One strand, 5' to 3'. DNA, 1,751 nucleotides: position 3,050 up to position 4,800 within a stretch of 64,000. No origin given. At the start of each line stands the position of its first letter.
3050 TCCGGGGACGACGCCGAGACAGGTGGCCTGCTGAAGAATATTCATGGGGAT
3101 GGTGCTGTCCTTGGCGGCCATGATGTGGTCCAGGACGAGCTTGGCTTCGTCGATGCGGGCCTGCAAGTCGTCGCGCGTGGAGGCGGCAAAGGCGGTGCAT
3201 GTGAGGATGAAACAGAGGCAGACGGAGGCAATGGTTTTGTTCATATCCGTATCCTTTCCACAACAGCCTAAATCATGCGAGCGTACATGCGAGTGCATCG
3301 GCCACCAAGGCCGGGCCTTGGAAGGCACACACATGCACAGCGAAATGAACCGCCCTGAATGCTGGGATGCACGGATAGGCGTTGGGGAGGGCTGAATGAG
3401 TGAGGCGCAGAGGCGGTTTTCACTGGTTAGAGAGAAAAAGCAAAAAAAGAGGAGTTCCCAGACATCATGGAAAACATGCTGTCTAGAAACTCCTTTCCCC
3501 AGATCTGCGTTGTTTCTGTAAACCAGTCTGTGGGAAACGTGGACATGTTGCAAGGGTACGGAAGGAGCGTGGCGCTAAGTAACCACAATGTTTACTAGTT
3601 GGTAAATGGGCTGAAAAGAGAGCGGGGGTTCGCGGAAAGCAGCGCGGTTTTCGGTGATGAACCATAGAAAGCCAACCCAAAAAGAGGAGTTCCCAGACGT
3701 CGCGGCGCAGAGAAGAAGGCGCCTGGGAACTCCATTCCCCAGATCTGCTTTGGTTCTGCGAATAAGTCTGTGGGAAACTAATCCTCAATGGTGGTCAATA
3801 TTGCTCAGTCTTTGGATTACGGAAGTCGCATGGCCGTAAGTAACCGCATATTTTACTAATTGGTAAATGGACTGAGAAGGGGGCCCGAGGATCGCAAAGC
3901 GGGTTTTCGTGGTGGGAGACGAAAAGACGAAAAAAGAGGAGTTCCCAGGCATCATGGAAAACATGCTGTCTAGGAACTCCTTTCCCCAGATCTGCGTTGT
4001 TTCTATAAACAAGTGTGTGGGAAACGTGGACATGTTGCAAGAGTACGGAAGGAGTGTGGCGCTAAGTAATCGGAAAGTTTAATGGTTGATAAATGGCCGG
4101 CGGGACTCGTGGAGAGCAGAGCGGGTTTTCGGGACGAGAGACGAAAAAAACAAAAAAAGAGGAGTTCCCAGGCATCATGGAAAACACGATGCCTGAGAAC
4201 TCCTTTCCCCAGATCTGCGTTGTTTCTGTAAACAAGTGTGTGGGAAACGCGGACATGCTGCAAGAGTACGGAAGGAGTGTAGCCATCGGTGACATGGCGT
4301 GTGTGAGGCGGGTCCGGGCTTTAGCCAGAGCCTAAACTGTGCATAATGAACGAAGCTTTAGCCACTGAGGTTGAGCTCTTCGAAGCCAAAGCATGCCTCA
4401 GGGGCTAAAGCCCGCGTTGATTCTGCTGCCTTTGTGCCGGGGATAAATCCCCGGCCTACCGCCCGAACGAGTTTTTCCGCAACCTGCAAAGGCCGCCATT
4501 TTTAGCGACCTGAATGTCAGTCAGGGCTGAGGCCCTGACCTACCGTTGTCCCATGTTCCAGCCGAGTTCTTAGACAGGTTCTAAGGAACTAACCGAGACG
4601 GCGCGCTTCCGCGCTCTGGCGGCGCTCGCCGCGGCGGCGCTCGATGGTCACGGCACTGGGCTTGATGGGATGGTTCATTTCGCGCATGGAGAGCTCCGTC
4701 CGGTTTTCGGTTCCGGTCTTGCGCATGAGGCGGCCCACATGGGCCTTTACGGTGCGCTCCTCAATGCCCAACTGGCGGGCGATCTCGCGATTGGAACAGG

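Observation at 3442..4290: Tandem array of four structured, self-terminating units: candidate sibling small-RNA family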

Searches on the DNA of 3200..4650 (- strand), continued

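Call 41: search_with_rna_model(model_id=R1, sources=[L001, L002, L003, L004, L005, L006, L007, L008, L009, L010, L011, L012, L013, L014, L015, L016, L017, L018, L019, L020, L021, L022, L023, L024, L025, L026, L027, L028, L029, L030, L031, L032, L033, L034, L035, L036, L037, L038, L039, L040, L041, L042, L043, L044, L045, L046, L047, L048, L049, L050, L051, L052, L053, L054, L055, L056, L057, L058, L059, L060, L061, L062, L063, L064, L065, L066, L067, L068, L069, L070, L071, L072, L073, L074, L075, L076, L077, L078, L079, L080, L081, L082, L083, L084, L085, L086, L087, L088, L089, L090, L091, L092, L093, L094, L095, L096, L097, L098, L099, L100], max_evalue=0.01)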
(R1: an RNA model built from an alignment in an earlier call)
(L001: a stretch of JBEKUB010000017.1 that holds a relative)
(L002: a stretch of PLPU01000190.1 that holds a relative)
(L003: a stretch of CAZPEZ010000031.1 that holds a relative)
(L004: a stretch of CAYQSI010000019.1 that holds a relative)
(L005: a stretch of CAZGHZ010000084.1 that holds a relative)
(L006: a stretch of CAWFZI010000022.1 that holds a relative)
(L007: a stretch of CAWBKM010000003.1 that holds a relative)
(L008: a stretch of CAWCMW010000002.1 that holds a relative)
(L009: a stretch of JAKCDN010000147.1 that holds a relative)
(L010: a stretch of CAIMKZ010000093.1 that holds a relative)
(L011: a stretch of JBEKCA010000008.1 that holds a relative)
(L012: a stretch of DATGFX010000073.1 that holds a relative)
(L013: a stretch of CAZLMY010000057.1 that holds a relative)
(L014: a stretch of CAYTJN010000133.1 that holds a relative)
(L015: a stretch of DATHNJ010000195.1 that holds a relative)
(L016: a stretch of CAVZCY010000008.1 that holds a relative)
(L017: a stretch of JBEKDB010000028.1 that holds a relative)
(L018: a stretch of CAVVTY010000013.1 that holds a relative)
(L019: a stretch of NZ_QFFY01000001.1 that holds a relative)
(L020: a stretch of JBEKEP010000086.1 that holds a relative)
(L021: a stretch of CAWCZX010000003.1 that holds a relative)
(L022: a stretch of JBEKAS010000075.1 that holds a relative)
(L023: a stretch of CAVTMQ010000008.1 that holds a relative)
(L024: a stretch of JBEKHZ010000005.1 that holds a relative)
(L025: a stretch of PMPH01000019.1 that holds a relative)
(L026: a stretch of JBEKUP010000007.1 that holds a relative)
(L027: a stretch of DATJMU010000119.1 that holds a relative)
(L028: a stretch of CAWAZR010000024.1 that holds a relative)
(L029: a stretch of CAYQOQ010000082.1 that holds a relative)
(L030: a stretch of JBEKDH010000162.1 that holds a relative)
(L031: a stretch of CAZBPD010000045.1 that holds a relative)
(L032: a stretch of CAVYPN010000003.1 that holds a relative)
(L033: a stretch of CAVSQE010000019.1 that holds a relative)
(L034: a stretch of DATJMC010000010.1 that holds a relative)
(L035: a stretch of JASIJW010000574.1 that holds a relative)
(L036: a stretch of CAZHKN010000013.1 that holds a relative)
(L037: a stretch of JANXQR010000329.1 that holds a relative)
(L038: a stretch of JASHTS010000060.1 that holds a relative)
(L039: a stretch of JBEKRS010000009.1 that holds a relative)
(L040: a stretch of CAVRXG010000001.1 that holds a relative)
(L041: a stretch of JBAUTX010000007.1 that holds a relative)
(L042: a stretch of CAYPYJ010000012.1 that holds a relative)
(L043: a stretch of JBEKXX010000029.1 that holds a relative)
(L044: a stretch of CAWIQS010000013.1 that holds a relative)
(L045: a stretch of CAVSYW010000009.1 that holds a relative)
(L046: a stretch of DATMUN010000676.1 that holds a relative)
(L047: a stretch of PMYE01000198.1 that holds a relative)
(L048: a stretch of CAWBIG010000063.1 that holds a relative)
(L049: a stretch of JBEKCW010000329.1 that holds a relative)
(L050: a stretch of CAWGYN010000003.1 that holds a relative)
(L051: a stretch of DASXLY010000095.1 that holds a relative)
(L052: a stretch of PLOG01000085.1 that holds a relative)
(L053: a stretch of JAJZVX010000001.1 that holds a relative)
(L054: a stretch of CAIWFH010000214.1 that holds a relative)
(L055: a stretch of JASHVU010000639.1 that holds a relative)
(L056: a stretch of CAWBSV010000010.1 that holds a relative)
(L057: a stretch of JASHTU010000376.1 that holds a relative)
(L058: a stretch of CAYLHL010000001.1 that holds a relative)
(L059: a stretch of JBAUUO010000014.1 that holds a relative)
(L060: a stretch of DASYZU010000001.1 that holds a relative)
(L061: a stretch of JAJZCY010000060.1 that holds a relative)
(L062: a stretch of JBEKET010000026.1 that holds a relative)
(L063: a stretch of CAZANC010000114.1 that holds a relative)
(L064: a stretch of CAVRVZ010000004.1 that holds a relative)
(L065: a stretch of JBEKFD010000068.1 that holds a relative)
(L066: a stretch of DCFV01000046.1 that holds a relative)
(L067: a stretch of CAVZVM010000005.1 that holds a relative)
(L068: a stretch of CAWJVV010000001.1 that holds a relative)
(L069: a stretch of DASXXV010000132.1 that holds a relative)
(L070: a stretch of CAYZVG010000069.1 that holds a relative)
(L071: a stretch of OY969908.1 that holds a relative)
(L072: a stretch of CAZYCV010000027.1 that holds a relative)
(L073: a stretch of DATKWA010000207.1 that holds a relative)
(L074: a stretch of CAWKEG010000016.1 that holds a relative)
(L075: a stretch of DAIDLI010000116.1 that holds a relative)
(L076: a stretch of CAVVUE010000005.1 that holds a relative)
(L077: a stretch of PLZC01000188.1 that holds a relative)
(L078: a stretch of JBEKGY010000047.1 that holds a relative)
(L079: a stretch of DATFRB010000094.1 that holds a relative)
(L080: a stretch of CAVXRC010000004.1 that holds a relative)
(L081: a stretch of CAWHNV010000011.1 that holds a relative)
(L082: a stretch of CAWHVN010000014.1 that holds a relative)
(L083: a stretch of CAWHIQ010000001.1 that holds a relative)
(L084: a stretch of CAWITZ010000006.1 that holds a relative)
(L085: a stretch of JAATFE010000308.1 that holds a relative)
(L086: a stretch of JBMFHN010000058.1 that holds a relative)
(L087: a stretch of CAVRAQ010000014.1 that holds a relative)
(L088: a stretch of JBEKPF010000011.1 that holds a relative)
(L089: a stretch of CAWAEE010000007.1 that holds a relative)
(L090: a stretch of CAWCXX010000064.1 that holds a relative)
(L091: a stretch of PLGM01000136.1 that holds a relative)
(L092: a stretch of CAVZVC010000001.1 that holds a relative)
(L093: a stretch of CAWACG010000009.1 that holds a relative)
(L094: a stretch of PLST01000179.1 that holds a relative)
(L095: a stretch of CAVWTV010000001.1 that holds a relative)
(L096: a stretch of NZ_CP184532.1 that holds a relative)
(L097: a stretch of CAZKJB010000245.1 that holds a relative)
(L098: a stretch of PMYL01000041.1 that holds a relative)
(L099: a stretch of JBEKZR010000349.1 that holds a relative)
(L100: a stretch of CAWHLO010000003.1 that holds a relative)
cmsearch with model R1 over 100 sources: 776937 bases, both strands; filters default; matches with E-value up to 0.01: 225.
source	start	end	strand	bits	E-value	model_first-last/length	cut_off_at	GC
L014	7638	7766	-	143.2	8.3e-43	1-129/129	no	0.43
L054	3594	3722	+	141.9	2.2e-42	1-129/129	no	0.46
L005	5633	5761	-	139.4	1.4e-41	1-129/129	no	0.47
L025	1281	1408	-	139.4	1.5e-41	1-129/129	no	0.43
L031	1797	1925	+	139.2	1.8e-41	1-129/129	no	0.49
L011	3419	3547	+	139.1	1.8e-41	1-129/129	no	0.49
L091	4392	4520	+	139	1.9e-41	1-129/129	no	0.44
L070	2129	2257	+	137.4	6.5e-41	1-129/129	no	0.47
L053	6633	6761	-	137.2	7.4e-41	1-129/129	no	0.43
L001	3778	3907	-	136.9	9.3e-41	1-129/129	no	0.45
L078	3268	3395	-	136.6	1.2e-40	1-129/129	no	0.51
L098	5094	5222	+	136.5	1.3e-40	1-129/129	no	0.46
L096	3185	3312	+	136.4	1.4e-40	1-129/129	no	0.45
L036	6188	6316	+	136.3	1.5e-40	1-129/129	no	0.44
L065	353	481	+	136.2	1.6e-40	1-129/129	no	0.47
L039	7852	7980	-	135.7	2.4e-40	1-129/129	no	0.48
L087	6658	6785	+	135.1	3.5e-40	1-129/129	no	0.49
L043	2241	2368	+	135.1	3.6e-40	1-129/129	no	0.47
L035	1355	1482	+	134.7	4.9e-40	1-129/129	no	0.44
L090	1354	1481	-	134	7.9e-40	1-129/129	no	0.45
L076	5464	5591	-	134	8.2e-40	1-129/129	no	0.45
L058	6650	6778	-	133.8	9.3e-40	1-129/129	no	0.41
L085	2842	2970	+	133.5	1.2e-39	1-129/129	no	0.5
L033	6295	6421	-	133.3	1.3e-39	1-129/129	no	0.47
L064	7681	7808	+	133.1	1.5e-39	1-129/129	no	0.47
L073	1664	1792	-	133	1.7e-39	1-129/129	no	0.48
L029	6532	6659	+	132.9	1.9e-39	1-129/129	no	0.42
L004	1115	1243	+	132.4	2.6e-39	1-129/129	no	0.5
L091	4711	4839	+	131.6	4.9e-39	1-129/129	no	0.46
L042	6347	6475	+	131.6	5e-39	1-129/129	no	0.47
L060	2336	2463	-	130.9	8.3e-39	1-129/129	no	0.45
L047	4385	4512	-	130.6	1e-38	1-129/129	no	0.46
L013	5791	5919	+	130.3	1.2e-38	1-129/129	no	0.47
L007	1130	1258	-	129.9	1.8e-38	1-129/129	no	0.47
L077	2219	2347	-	129.5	2.3e-38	1-129/129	no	0.45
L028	3998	4124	-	128.8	4e-38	1-129/129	no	0.45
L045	7525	7651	+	128.7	4.2e-38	1-129/129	no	0.43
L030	6592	6720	+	128.6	4.7e-38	1-129/129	no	0.47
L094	3379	3504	-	127.7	8.8e-38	1-129/129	no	0.46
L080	4299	4426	-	127.3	1.2e-37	1-129/129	no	0.45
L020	1073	1199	+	127.2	1.3e-37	1-129/129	no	0.47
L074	208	335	+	127.2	1.3e-37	1-129/129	no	0.48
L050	2792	2918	-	127.1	1.4e-37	1-129/129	no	0.46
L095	5647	5775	-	127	1.5e-37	1-129/129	no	0.47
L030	6838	6966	+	126.2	2.8e-37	1-129/129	no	0.49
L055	4068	4195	-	126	3.2e-37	1-129/129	no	0.45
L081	2430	2556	+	125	6.9e-37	1-129/129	no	0.46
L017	80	208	+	124.4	1e-36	1-129/129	no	0.49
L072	7259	7387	-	124.3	1.2e-36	1-129/129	no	0.46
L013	7109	7237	+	124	1.4e-36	1-129/129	no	0.5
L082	1167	1294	+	123.9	1.5e-36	1-129/129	no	0.49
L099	269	397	-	123.7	1.7e-36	1-129/129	no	0.44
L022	6670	6796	-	122.9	3.2e-36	1-129/129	no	0.47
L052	4519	4645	+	122.6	4.1e-36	1-129/129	no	0.43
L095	6227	6355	-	122.5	4.4e-36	1-129/129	no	0.48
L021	2647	2774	+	122.4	4.5e-36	1-129/129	no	0.49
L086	4048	4175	-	120.6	1.7e-35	1-129/129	no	0.41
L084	7680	7808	-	119.6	3.6e-35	1-129/129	no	0.49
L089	3334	3463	-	119.3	4.6e-35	1-129/129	no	0.47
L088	2484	2613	-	118.7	7.5e-35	1-129/129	no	0.47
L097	1392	1517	+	118.6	7.8e-35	1-129/129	no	0.47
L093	7818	7946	+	118.3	9.7e-35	1-129/129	no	0.46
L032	3832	3959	+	118.3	9.8e-35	1-129/129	no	0.44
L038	6110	6237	-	118.3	9.8e-35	1-129/129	no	0.48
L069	5825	5953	+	118.3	1e-34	1-129/129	no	0.5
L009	5402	5528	+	117.7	1.5e-34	1-129/129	no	0.45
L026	6340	6469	+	117.5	1.8e-34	1-129/129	no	0.48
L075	3666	3792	+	117.2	2.3e-34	1-129/129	no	0.5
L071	7014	7142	+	117.1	2.4e-34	1-129/129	no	0.47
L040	4733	4859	-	117.1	2.4e-34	1-129/129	no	0.48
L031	2085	2218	+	116.8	3.1e-34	1-129/129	no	0.41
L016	7135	7261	-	116.6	3.5e-34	1-129/129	no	0.49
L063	4402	4528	+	116.3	4.3e-34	1-129/129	no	0.47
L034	2441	2569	+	116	5.3e-34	1-129/129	no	0.51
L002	6243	6371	-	115.4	8.6e-34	1-129/129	no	0.41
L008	5081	5208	+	115.1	1e-33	1-129/129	no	0.47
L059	2201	2327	-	115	1.1e-33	1-129/129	no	0.42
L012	3074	3202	+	114.9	1.3e-33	1-129/129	no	0.5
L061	3483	3609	-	114.8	1.3e-33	1-129/129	no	0.5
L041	7195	7321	+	114.7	1.4e-33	1-129/129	no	0.51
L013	6494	6622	+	114.5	1.7e-33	1-129/129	no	0.44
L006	4553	4681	+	114.2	2.1e-33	1-129/129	no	0.47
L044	432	558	-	112.7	6.3e-33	1-129/129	no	0.43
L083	4052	4178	+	112.4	8.1e-33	1-129/129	no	0.43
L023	2752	2878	-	112.2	9.2e-33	1-129/129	no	0.46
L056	1619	1746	+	111.6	1.5e-32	1-129/129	no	0.46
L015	5182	5309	-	111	2.3e-32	1-129/129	no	0.47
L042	6734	6861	+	110.8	2.7e-32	1-129/129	no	0.41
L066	4023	4150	-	110.4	3.7e-32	1-129/129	no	0.52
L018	7689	7817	+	109.3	8.4e-32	1-129/129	no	0.47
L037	1452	1579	+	109.2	8.7e-32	1-129/129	no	0.49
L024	2188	2319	-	108.8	1.2e-31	1-129/129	no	0.45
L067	6202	6331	+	108.5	1.5e-31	1-129/129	no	0.45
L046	83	210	+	105.4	1.4e-30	1-129/129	no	0.5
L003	2048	2177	+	104.9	2.1e-30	1-129/129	no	0.47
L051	1136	1262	+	104.7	2.5e-30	1-129/129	no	0.45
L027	2642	2768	+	103.3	7e-30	1-129/129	no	0.5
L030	6348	6475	+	102.4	1.4e-29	1-129/129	no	0.5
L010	3671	3797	+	101.9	2.1e-29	1-129/129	no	0.48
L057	4555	4680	+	101.7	2.3e-29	1-129/129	no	0.48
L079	6082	6209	-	101.4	2.9e-29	1-129/129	no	0.52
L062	4447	4576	+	95.5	2.4e-27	1-129/129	no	0.39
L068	3385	3512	+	94.5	4.9e-27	1-129/129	no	0.53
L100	6818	6945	-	94.2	6.4e-27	1-129/129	no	0.5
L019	4329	4445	-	91.2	5.9e-26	1-129/129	no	0.44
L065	739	864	+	89.9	1.5e-25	1-129/129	no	0.51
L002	6029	6155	-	88.8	3.6e-25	1-129/129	no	0.44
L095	5876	6002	-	87.5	9e-25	1-129/129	no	0.48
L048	6978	7095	-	82.7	3.2e-23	1-129/129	no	0.5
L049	1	97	-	81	1.2e-22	1-97/129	3'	0.44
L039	7325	7453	-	78.7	6.7e-22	1-129/129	no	0.5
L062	4661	4786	+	73.2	3.8e-20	1-129/129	no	0.46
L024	1882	2010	-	72.8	5.5e-20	1-129/129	no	0.43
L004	1660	1788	+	70.6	2.7e-19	1-129/129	no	0.53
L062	4871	4999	+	50.1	1.2e-12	1-129/129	no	0.41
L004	1186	1332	-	45.9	2.8e-11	1-129/129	no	0.48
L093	7893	7937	-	45.4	4.1e-11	76-120/129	no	0.53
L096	3260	3303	-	44.9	5.5e-11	76-120/129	no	0.57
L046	157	201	-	43.6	1.5e-10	76-120/129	no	0.56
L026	6416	6460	-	43.1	2.1e-10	76-120/129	no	0.6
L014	7647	7691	+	43.1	2.3e-10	76-120/129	no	0.56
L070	2204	2248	-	42.7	2.9e-10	76-120/129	no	0.56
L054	3669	3713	-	42.7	3e-10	76-120/129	no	0.56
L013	7184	7228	-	42.6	3.3e-10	76-120/129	no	0.58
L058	6659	6703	+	42.5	3.4e-10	76-120/129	no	0.47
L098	5167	5248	-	42.3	3.9e-10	34-122/129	no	0.48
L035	1429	1473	-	42.3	4e-10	76-120/129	no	0.58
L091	4467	4511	-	42.1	4.6e-10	76-120/129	no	0.51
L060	2345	2388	+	42.1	4.6e-10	76-120/129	no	0.55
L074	283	326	-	42.1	4.6e-10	76-120/129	no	0.55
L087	6733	6776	-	42.1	4.6e-10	76-120/129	no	0.55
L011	3494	3538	-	42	5.1e-10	76-120/129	no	0.58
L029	6606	6650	-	41.9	5.2e-10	76-120/129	no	0.53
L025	1290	1333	+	41.7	6.2e-10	76-120/129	no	0.55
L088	2493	2537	+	41.6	6.5e-10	76-120/129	no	0.53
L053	6642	6686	+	41.6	6.9e-10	76-120/129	no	0.53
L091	4786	4830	-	41.6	6.9e-10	76-120/129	no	0.53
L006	4628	4672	-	41.4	7.5e-10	76-120/129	no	0.56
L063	4476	4519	-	41.4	7.9e-10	76-120/129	no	0.57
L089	3343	3387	+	41.3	8.1e-10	76-120/129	no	0.56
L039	7861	7905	+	41.2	9e-10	76-120/129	no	0.56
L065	428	472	-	41.2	9.3e-10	76-120/129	no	0.56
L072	7268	7312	+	40.9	1.1e-09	76-120/129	no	0.53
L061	3492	3535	+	40.8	1.2e-09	76-120/129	no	0.57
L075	3740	3783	-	40.8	1.2e-09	76-120/129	no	0.57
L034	2516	2560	-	40.8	1.2e-09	76-120/129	no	0.56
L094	3388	3430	+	40.7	1.3e-09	76-120/129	no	0.53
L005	5642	5686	+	40.7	1.3e-09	76-120/129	no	0.56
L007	1139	1183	+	40.5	1.5e-09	76-120/129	no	0.58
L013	6569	6613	-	40.4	1.6e-09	76-120/129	no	0.58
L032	3906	3950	-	40.4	1.6e-09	76-120/129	no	0.53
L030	6667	6711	-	40.4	1.7e-09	76-120/129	no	0.56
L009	5476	5519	-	40.3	1.8e-09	76-120/129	no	0.55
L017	155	199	-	40.1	2e-09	76-120/129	no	0.6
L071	7089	7133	-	40.1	2e-09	76-120/129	no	0.58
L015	5191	5235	+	40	2.1e-09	76-120/129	no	0.56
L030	6913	6957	-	40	2.2e-09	76-120/129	no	0.56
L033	6304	6347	+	39.8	2.5e-09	76-120/129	no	0.55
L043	2316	2359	-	39.8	2.5e-09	76-120/129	no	0.55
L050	2801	2844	+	39.8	2.5e-09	76-120/129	no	0.55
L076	5473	5516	+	39.8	2.5e-09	76-120/129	no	0.55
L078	3277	3320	+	39.8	2.5e-09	76-120/129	no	0.55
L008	5155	5199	-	39.8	2.5e-09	76-120/129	no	0.58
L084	7689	7733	+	39.6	3e-09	76-120/129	no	0.53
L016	7144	7187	+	39.5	3.1e-09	76-120/129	no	0.57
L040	4742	4785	+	39.5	3.1e-09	76-120/129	no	0.57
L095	6236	6280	+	39.4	3.4e-09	76-120/129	no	0.51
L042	6422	6466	-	39.2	4e-09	76-120/129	no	0.51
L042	6808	6852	-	39.2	4e-09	76-120/129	no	0.51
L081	2504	2547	-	39.1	4.2e-09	76-120/129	no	0.48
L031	2161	2243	-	39.1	4.3e-09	1-129/129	no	0.46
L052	4589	4681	-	39.1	4.4e-09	1-129/129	no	0.45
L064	7756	7799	-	39.1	4.5e-09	76-120/129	no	0.57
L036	6263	6307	-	38.9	5.2e-09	76-120/129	no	0.44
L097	1466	1508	-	38.4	7.2e-09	76-120/129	no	0.53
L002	6252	6296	+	38.4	7.4e-09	76-120/129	no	0.49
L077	2228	2272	+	38.3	7.6e-09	76-120/129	no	0.51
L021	2721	2765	-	38.3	7.6e-09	76-120/129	no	0.6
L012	3150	3193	-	38.2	8.8e-09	76-120/129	no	0.61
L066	4032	4076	+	38.1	8.8e-09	76-120/129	no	0.58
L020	1147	1190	-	37.9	1.1e-08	76-120/129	no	0.5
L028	4007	4050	+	37.9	1.1e-08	76-120/129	no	0.5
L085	2917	2961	-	37.8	1.1e-08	76-120/129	no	0.56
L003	2123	2168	-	37.8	1.1e-08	76-120/129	no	0.5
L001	3787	3832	+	37.5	1.4e-08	76-120/129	no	0.52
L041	7269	7312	-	37.5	1.5e-08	76-120/129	no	0.64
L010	3745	3788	-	37.1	1.9e-08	76-120/129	no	0.52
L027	2716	2759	-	37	2e-08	76-120/129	no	0.64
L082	1242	1285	-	36.9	2.2e-08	76-120/129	no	0.61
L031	1872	1916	-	36.7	2.6e-08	76-120/129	no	0.58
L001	3453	3602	-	36.2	3.7e-08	1-129/129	no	0.4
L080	4308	4352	+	36.1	3.9e-08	76-120/129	no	0.56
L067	6277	6322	-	35.8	5e-08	76-120/129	no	0.52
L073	1673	1717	+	35.7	5.5e-08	76-120/129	no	0.56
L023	2761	2804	+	35.5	6.4e-08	76-120/129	no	0.57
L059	2210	2253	+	35.5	6.4e-08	76-120/129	no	0.57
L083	4126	4169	-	35.5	6.4e-08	76-120/129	no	0.57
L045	7599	7642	-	35.1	8.4e-08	76-120/129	no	0.52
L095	5656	5700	+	35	9.2e-08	76-120/129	no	0.51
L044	441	484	+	35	9.3e-08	76-120/129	no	0.57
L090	1327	1408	+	34.6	1.2e-07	34-122/129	no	0.44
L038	6119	6162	+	34.5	1.3e-07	76-120/129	no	0.57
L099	278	322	+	34.1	1.8e-07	76-120/129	no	0.56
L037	1526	1570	-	34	1.9e-07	76-120/129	no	0.56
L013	5866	5910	-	33.6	2.6e-07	76-120/129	no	0.53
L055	4077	4120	+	33.5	2.9e-07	76-120/129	no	0.59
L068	3459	3503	-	33.2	3.4e-07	76-120/129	no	0.58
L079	6091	6135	+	33.1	3.6e-07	76-120/129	no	0.58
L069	5900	5944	-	32.9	4.2e-07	76-120/129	no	0.6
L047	4394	4437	+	32.1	8.2e-07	76-120/129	no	0.55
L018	7764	7808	-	32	8.9e-07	76-120/129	no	0.56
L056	1693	1737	-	31.4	1.3e-06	76-120/129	no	0.56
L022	6679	6722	+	31.2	1.6e-06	76-120/129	no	0.57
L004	1738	1778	-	31.1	1.7e-06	78-118/129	no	0.66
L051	1210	1253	-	30.7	2.2e-06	76-120/129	no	0.57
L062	4522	4567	-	30.3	3e-06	76-120/129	no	0.5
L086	4057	4100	+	29.2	6.8e-06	76-120/129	no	0.43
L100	6827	6870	+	28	1.7e-05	76-120/129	no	0.59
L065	811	855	-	27.6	2.2e-05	76-120/129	no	0.6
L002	6038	6082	+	27.4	2.6e-05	76-120/129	no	0.51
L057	4629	4671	-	23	0.00071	76-120/129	no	0.58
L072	6977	7021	+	21.9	0.0017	76-120/129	no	0.49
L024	2197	2244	+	20.9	0.0032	76-120/129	no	0.54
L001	3426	3513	+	19.7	0.0084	1-129/129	no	0.47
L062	4736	4776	-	19.6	0.0091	77-119/129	no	0.54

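Call 48: search_with_rna_model(model_id=R1, sources=[L101, L102, L103, L104, L105, L106, L107, L108, L109, L110, L111, L112, L113, L114, L115, L116, L117, L118, L119, L120], max_evalue=1e-11)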
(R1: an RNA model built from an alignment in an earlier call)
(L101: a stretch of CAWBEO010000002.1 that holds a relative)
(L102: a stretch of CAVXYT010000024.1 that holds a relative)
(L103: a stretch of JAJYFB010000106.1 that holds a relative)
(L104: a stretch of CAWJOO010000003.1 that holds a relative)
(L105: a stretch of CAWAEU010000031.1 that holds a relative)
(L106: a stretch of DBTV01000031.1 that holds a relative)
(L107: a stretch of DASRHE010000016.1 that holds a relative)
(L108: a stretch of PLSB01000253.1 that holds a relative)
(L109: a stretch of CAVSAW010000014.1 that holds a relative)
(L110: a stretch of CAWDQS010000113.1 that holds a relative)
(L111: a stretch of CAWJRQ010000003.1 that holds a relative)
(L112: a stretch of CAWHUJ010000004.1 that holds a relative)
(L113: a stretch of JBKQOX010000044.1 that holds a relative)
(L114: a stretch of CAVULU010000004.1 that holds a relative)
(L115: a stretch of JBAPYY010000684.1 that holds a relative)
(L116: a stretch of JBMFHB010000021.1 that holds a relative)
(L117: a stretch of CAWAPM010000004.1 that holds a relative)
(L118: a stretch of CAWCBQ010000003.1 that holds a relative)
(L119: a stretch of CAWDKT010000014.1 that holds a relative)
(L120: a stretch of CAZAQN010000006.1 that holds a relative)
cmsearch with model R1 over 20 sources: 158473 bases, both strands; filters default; matches with E-value up to 1e-11: 28.
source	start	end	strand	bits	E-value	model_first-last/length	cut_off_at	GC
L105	2315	2443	+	144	9.9e-44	1-129/129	no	0.46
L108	2575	2702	-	138.6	5.5e-42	1-129/129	no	0.45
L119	4289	4416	-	133.6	2.2e-40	1-129/129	no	0.45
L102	1551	1680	-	133.4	2.6e-40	1-129/129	no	0.48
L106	1709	1836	-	131.1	1.5e-39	1-129/129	no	0.45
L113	3870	3998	-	130.3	2.6e-39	1-129/129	no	0.47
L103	3583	3710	-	129.6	4.5e-39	1-129/129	no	0.45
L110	501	629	+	128.5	9.9e-39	1-129/129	no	0.43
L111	3846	3974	-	127.5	2.1e-38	1-129/129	no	0.43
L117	1061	1189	-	127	3.1e-38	1-129/129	no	0.51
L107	7558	7685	-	125.5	9.6e-38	1-129/129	no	0.49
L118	2861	2987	+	125.3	1.1e-37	1-129/129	no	0.46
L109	6764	6892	+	119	1.2e-35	1-129/129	no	0.45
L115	6872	7001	-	117.1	4.8e-35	1-129/129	no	0.48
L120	854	982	+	116.3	9e-35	1-129/129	no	0.47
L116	5061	5187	-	115.6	1.5e-34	1-129/129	no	0.44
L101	838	971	-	111.2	4.2e-33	1-129/129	no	0.45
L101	1205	1333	-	110.8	5.5e-33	1-129/129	no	0.47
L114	5685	5811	-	110.5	6.7e-33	1-129/129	no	0.43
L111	3428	3556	-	109.5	1.4e-32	1-129/129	no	0.4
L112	2925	3052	-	108.3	3.5e-32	1-129/129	no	0.48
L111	4228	4356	-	106.8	1.1e-31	1-129/129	no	0.4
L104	6473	6600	-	104.1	8.1e-31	1-129/129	no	0.49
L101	551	678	-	96.1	3.2e-28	1-129/129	no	0.48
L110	990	1118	+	94.4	1.1e-27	1-129/129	no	0.43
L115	6622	6750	-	84.5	1.8e-24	1-129/129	no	0.45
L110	773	902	+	70.6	5.4e-20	1-129/129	no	0.43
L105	2627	2754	+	46.9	2.7e-12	1-129/129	no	0.47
